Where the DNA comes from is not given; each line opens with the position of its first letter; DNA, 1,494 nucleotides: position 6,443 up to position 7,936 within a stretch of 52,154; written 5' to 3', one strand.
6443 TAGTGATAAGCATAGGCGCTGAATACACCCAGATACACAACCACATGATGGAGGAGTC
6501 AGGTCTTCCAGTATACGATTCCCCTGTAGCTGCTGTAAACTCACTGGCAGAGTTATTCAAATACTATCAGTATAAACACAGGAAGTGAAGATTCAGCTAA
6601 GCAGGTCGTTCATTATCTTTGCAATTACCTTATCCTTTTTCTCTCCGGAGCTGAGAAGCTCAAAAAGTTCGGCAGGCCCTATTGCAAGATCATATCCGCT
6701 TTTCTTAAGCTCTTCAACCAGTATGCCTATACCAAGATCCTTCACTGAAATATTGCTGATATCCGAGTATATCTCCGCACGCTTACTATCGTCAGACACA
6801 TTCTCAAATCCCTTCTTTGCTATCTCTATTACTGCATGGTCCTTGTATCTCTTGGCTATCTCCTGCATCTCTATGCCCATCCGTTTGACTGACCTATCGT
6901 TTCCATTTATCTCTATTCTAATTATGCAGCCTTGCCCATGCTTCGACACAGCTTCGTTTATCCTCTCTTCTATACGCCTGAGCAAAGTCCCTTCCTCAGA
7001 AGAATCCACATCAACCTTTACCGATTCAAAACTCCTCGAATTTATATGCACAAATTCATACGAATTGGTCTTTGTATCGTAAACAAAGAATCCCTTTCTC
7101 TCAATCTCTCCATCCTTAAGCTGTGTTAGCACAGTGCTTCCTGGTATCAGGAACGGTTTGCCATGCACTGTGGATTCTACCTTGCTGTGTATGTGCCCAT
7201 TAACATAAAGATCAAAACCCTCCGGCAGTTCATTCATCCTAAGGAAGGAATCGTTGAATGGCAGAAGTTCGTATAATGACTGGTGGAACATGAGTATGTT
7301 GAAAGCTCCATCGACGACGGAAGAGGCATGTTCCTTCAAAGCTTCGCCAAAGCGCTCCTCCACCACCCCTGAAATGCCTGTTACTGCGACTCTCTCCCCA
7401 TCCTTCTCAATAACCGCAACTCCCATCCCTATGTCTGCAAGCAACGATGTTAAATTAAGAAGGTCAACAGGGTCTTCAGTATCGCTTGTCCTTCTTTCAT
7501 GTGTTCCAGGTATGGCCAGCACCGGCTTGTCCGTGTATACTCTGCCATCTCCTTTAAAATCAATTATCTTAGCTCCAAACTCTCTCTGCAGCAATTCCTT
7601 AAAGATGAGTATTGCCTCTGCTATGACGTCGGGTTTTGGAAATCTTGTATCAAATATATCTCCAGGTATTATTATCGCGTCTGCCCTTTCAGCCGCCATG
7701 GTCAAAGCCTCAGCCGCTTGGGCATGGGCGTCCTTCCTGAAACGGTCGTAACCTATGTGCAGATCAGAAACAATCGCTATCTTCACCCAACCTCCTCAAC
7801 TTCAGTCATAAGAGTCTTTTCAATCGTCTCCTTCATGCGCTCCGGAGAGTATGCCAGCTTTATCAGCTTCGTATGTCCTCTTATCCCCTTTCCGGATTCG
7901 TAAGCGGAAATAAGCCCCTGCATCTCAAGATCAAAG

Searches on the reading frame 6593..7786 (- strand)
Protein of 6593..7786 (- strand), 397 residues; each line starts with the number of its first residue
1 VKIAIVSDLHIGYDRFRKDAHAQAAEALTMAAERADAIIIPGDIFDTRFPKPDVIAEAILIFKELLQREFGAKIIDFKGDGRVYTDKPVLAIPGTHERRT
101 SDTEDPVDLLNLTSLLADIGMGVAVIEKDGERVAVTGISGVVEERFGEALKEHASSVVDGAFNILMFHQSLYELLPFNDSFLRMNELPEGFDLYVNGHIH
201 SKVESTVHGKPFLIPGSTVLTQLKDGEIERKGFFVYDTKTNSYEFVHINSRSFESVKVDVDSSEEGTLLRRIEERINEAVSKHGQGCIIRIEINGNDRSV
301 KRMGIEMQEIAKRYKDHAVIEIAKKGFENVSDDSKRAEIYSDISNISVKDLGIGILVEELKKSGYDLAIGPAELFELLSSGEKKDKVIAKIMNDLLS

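Call 52: search_protein_families(library=pfam, proteins=[window:6593-7786:-], max_evalue=0.00001)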
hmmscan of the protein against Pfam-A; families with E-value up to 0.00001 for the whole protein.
window:6593-7786:- (397 aa): 2 families
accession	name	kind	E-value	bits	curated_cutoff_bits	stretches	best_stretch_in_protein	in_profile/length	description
PF12850.12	Metallophos_2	-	4.5e-10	40.2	27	0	1-58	1-45/154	Calcineurin-like phosphoesterase superfamily domain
PF00149.33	Metallophos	-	6.1e-10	40.3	21.5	1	1-201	1-190/191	Calcineurin-like phosphoesterase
